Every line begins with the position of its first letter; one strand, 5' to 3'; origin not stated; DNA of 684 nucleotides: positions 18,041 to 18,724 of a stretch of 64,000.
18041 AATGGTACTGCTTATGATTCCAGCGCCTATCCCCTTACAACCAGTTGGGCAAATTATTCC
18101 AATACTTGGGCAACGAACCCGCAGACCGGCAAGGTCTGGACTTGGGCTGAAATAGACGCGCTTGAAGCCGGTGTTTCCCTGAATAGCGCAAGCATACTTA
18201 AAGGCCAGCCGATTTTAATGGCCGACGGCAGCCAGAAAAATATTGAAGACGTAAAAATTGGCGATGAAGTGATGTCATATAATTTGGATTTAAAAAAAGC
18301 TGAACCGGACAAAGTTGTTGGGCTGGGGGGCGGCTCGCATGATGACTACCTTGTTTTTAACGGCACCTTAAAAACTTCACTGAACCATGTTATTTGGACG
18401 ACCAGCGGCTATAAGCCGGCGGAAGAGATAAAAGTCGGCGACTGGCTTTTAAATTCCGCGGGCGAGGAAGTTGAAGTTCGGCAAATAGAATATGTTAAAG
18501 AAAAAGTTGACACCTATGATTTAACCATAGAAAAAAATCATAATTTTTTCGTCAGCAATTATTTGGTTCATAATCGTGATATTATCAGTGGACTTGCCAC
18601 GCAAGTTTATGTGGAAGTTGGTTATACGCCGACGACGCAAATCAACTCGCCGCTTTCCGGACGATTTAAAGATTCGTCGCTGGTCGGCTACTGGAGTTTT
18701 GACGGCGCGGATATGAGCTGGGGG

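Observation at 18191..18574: Bacterial intein-like (Hint) domain embedded between the anchor half and the LamG half of a giant surface protein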

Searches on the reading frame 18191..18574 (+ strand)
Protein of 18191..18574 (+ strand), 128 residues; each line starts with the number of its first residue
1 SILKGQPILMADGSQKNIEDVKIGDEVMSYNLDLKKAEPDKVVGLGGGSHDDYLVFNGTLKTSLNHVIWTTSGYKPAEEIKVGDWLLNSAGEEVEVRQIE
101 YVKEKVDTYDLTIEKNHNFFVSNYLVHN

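Call 31: find_related_loci(query=A3, collection=metagenome_contigs, flank=6000)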
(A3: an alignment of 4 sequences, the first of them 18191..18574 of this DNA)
Query A3 (128 aa) in metagenome_contigs; peptide patterns used: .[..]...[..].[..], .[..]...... (x = any residue, [..] = any of these).
250 stretches matched a pattern; 64 encode a relative of the query (tblastn E <= 1e-3); 64 distinct loci.
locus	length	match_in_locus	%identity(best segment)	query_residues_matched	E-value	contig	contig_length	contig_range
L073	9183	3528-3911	73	1-128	4e-64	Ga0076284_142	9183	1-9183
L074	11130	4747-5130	73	1-128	5e-64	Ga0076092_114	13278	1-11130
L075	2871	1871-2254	70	1-128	6e-59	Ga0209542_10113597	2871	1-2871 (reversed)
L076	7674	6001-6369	35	1-128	5e-22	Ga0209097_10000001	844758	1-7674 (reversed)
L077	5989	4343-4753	41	1-128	5e-21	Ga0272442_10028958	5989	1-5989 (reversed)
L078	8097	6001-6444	36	1-128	3e-19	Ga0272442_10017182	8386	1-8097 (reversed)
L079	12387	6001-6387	34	1-128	9e-19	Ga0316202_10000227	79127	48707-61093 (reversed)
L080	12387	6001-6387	34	1-128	9e-19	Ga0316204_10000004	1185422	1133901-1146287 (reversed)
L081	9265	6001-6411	39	1-128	1e-19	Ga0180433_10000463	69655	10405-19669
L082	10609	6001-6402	39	8-128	3e-17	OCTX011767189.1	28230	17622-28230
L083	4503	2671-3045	31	1-126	3e-15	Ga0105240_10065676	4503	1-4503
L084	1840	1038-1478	29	4-126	2e-14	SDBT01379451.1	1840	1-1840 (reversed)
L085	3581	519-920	31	1-126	6e-14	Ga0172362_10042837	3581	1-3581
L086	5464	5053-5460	34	5-122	9e-14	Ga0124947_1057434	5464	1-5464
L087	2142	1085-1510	35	1-128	2e-13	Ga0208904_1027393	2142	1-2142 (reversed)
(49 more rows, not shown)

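Call 36: find_homologous_proteins(query=A3, max_evalue=0.001)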
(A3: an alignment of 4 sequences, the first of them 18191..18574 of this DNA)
Query A3 (4 sequences) (128 aa, profile of the alignment): 5 proteins with E <= 0.001 among 892 candidates.
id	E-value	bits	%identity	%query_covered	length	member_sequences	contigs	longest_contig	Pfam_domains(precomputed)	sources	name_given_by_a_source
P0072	5.8e-69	248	72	100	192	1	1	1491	PF07591.16,PF05203.22,PF14890.12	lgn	-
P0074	2.2e-23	100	42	93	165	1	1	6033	PF07591.16,PF05203.22,PF01079.26,PF14890.12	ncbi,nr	ncbi:MAG: hypothetical protein FE038_01845 [Thermoplasmata archaeon]|nr:MAG: hypothetical protein FE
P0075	1.4e-18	85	35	99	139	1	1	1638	PF05203.22,PF01079.26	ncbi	-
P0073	2.9e-15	74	74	34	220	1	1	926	PF05203.22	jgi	-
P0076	3.2e-5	42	26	96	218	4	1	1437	PF05203.22,PF25302.1,PF01079.26,PF08517.18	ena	-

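Call 43: search_protein_representatives(protein=window:18191-18574:+)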
Query: 128 residues. Proteins with E-value up to 0.001 (for the whole library): 6023; up to 1e-10: 1101; up to 1e-30: 31. The best 150 are listed.
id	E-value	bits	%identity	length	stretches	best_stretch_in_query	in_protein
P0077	6.2e-78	275.2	100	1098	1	1-128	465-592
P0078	8.6e-59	213.3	74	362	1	1-128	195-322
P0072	1.5e-52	193.2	72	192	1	1-128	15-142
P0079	1.6e-51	189.8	39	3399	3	4-128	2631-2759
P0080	5.0e-50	185.0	66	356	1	1-128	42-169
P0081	7.5e-47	174.7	65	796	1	1-128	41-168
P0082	7.2e-45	168.3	38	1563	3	2-128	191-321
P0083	3.2e-43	163.0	62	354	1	1-128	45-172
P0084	7.7e-43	161.7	36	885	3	1-126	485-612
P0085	2.3e-42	160.2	36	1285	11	5-68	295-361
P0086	9.3e-42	158.3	61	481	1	1-128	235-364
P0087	1.5e-39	151.1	32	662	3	3-128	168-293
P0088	6.8e-39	149.0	41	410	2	3-128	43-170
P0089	4.1e-37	143.3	37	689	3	1-126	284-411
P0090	1.1e-36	141.9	37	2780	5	6-120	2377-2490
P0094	1.1e-35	138.6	52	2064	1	1-128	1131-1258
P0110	2.5e-29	118.1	72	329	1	48-128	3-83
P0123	7.7e-27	110.0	48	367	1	1-128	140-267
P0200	2.6e-20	88.9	43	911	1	1-128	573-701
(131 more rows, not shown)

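Call 54: predict_structure(alignment_id=A5)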
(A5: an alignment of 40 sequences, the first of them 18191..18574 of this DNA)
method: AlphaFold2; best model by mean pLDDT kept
length: 128 residues; sequences in the alignment: 40
mean_pLDDT: 98.1   pTM: 0.91
mean pLDDT of the five models: 98.1, 98.0, 97.8, 97.7, 97.7
residues with pLDDT >= 90: 128; 70-90: 0; 50-70: 0; < 50: 0
segments of 3 or more residues with pLDDT < 50: none
pLDDT, mean of each block of 10 residues (from residue 1): 99 99 99 97 98 99 98 97 98 98 98 98 98
secondary structure, 60 per line:
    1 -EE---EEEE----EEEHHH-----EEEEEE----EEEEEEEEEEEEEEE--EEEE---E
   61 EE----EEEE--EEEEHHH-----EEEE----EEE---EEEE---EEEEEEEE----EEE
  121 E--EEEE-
elements in order: E7-10 E15-17 E26-31 E36-50 E53-56 E60-62 E67-70 E73-76 E85-88 E93-95 E99-102 E106-113 E118-121 E124-127

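Call 57: fold_search(model_id=the predicted structure, library=pdb)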
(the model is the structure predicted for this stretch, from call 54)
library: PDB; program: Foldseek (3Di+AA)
matches with E <= 10: 280; with E <= 0.001: 66
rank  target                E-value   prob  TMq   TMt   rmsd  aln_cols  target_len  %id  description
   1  6y75_A                3.3e-11  1.00  0.92  0.77   2.2       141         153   25  BIL2 domain from T.thermophila BUBL1 locus (C1A-N143A) (released 2021-02-03)
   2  6y75_B                3.3e-11  1.00  0.91  0.78   2.2       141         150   25  BIL2 domain from T.thermophila BUBL1 locus (C1A-N143A) (released 2021-02-03)
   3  6tmm_AAA              3.8e-11  1.00  0.88  0.73   2.7       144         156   24  BIL2 domain from T.thermophila BUBL1 locus (C1A-N143A) (released 2020-12-16)
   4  6tmm_BBB              4.0e-11  1.00  0.91  0.76   2.3       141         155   25  BIL2 domain from T.thermophila BUBL1 locus (C1A-N143A) (released 2020-12-16)
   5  2lwy_MODEL_1_A        3.1e-10  1.00  0.91  0.84   1.7       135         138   27  Solution Structure of Bacterial Intein-Like domain from Clostridium thermocellum (released 2013-05-08)
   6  3ifj_A                8.2e-09  1.00  0.82  0.76   2.8       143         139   24  Crystal structure of Mtu recA intein, splicing domain (released 2009-10-06)
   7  2in0                  1.8e-08  1.00  0.84  0.78   2.5       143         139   24  crystal structure of Mtu recA intein splicing domain (released 2007-05-01)
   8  5i0a                  2.7e-08  1.00  0.85  0.78   2.3       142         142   23  RecA mini intein in complex with cisplatin (released 2016-09-21)
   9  2in8                  4.5e-08  1.00  0.85  0.79   2.4       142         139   24  crystal structure of Mtu recA intein, splicing domain (released 2007-05-01)
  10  3igd                  4.5e-08  1.00  0.85  0.79   2.3       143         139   23  Crystal structure of Mtu recA intein, splicing domain (released 2009-10-06)
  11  2in9                  5.0e-08  1.00  0.85  0.79   2.4       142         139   24  crystal structure of Mtu recA intein, splicing domain (released 2007-05-01)
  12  6rpq                  5.3e-08  1.00  0.83  0.44   4.8       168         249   19  Crystal structure of PhoCDC21-1 intein (released 2019-08-14)
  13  6qaz                  5.6e-08  1.00  0.82  0.82   2.4       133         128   20  Crystal structure of gp41-1 intein (released 2019-11-13)
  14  6mwy_A                5.9e-08  1.00  0.77  0.72   3.4       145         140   16  The Prp8 intein of Cryptococcus gattii (released 2019-11-06)
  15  1mi8                  7.7e-08  1.00  0.82  0.75   2.7       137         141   24  2.0 Angstrom crystal structure of a DnaB intein from Synechocystis sp. PCC 6803 (released 2003-08-19)
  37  9hth_A                4.3e-06  1.00  0.77  0.59   3.6       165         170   19  Crystal structure of the fused, cysteine-less Aes123 PolB1 split intein (with S1A, N159A mutations) (released 2025-05-07)
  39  9hth_B                4.3e-06  1.00  0.74  0.57   4.5       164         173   15  Crystal structure of the fused, cysteine-less Aes123 PolB1 split intein (with S1A, N159A mutations) (released 2025-05-07)
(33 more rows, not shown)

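Call 61: search_protein_families(library=pfam, proteins=[P0078, P0080, P0081, P0083, P0086, P0094, P0110, P0123, P0200], max_evalue=0.001)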
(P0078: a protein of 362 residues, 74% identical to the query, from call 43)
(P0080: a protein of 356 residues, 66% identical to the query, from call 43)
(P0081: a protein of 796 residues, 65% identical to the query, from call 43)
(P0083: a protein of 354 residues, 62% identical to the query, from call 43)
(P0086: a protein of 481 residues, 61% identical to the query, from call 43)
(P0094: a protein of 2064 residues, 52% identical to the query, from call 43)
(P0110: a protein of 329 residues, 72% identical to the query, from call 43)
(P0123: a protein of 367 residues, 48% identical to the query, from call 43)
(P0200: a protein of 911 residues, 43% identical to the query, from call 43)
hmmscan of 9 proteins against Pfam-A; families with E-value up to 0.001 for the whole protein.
P0078 (362 aa): 3 families
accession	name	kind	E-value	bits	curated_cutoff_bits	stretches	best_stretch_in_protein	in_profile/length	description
PF05203.21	Hom_end_hint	-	1.5e-09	38.7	32.1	1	198-247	4-48/228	Hom_end-associated Hint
PF07591.16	PT-HINT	-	1.1e-08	35.9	27.7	1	204-324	4-132/137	Pretoxin HINT domain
PF14890.11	Intein_splicing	-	4.1e-08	33.6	35.8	1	209-322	80-155/155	Intein splicing domain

P0080 (356 aa): 3 families
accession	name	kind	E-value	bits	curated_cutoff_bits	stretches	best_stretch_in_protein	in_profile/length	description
PF07591.16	PT-HINT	-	5.5e-10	40.1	27.7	1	51-170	4-131/137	Pretoxin HINT domain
PF05203.21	Hom_end_hint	-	2.3e-08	34.7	32.1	1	45-100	4-54/228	Hom_end-associated Hint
PF14890.11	Intein_splicing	-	1.2e-06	28.9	35.8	1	145-169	131-155/155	Intein splicing domain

P0081 (796 aa): 5 families
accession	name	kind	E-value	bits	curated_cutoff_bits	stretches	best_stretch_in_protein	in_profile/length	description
PF13205.12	Big_5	-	1.2e-20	74.6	23.6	1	335-446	1-105/105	Bacterial Ig-like domain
PF16656.11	Pur_ac_phosph_N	-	1.1e-09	39.2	30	1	548-615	9-83/93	Purple acid Phosphatase, N-terminal domain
PF07591.16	PT-HINT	-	1.3e-06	29.2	27.7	1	47-162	1-123/137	Pretoxin HINT domain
PF14890.11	Intein_splicing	-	8e-06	26.2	35.8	1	55-168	80-155/155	Intein splicing domain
PF05203.21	Hom_end_hint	-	2.9e-05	24.6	32.1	0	44-93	4-48/228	Hom_end-associated Hint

P0083 (354 aa): 3 families
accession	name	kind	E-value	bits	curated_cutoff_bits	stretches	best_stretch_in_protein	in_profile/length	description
PF07591.16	PT-HINT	-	3.5e-12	47.2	27.7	1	53-172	3-136/137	Pretoxin HINT domain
PF14890.11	Intein_splicing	-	7e-10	39.3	35.8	1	133-172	116-155/155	Intein splicing domain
PF05203.21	Hom_end_hint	-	8.3e-09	36.2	32.1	1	48-103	4-54/228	Hom_end-associated Hint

P0086 (481 aa): 4 families
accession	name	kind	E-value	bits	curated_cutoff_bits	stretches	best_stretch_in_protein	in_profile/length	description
PF14890.11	Intein_splicing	-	3.3e-12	46.9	35.8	2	330-364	121-155/155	Intein splicing domain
PF07591.16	PT-HINT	-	3.7e-12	47.1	27.7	1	249-360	8-125/137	Pretoxin HINT domain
PF13753.12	SWM_repeat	-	7.4e-09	36.2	27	1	385-465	4-85/86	Putative flagellar system-associated repeat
PF05203.21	Hom_end_hint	-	8e-06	26.4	32.1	0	238-263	4-29/228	Hom_end-associated Hint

P0094 (2064 aa): 5 families
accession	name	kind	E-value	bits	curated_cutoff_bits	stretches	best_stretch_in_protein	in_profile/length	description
PF07591.16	PT-HINT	-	4.8e-09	37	27.7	1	1146-1258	9-136/137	Pretoxin HINT domain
PF19077.6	Big_13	-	4.1e-07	30.8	27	1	1404-1481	21-101/102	Bacterial Ig-like domain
PF14890.11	Intein_splicing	-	7.8e-07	29.5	35.8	1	1223-1258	120-155/155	Intein splicing domain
PF13620.12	CarboxypepD_reg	-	5.2e-06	27.2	32.3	1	1968-2045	15-81/82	Carboxypeptidase regulatory-like domain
PF05203.21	Hom_end_hint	-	1.9e-05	25.2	32.1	1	1135-1191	5-55/228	Hom_end-associated Hint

P0110 (329 aa): 2 families
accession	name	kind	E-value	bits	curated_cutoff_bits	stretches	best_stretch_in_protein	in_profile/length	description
PF07591.16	PT-HINT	-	4.7e-09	37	27.7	1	11-77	57-123/137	Pretoxin HINT domain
PF14890.11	Intein_splicing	-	2.7e-05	24.5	35.8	1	28-83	114-155/155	Intein splicing domain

P0123 (367 aa): 5 families
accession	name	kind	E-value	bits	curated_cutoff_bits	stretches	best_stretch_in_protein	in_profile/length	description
PF07591.16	PT-HINT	-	8e-16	59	27.7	1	152-264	7-126/137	Pretoxin HINT domain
PF14890.11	Intein_splicing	-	8.1e-08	32.6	35.8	0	148-226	2-93/155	Intein splicing domain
PF05203.21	Hom_end_hint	-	8.3e-06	26.4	32.1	1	144-175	5-36/228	Hom_end-associated Hint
PF14623.11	Vint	-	0.00026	21.3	27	1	143-213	5-70/166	Hint-domain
PF01079.26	Hint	-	0.00062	19.9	29.7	0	146-210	19-89/213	Hint module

P0200 (911 aa): 3 families
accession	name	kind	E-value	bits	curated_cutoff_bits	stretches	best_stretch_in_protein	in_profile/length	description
PF07591.16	PT-HINT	-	3.5e-09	37.5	27.7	1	585-695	6-123/137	Pretoxin HINT domain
PF14890.11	Intein_splicing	-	6.6e-07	29.7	35.8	1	577-701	65-155/155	Intein splicing domain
PF05203.21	Hom_end_hint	-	2.6e-06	28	32.1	1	577-627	5-50/228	Hom_end-associated Hint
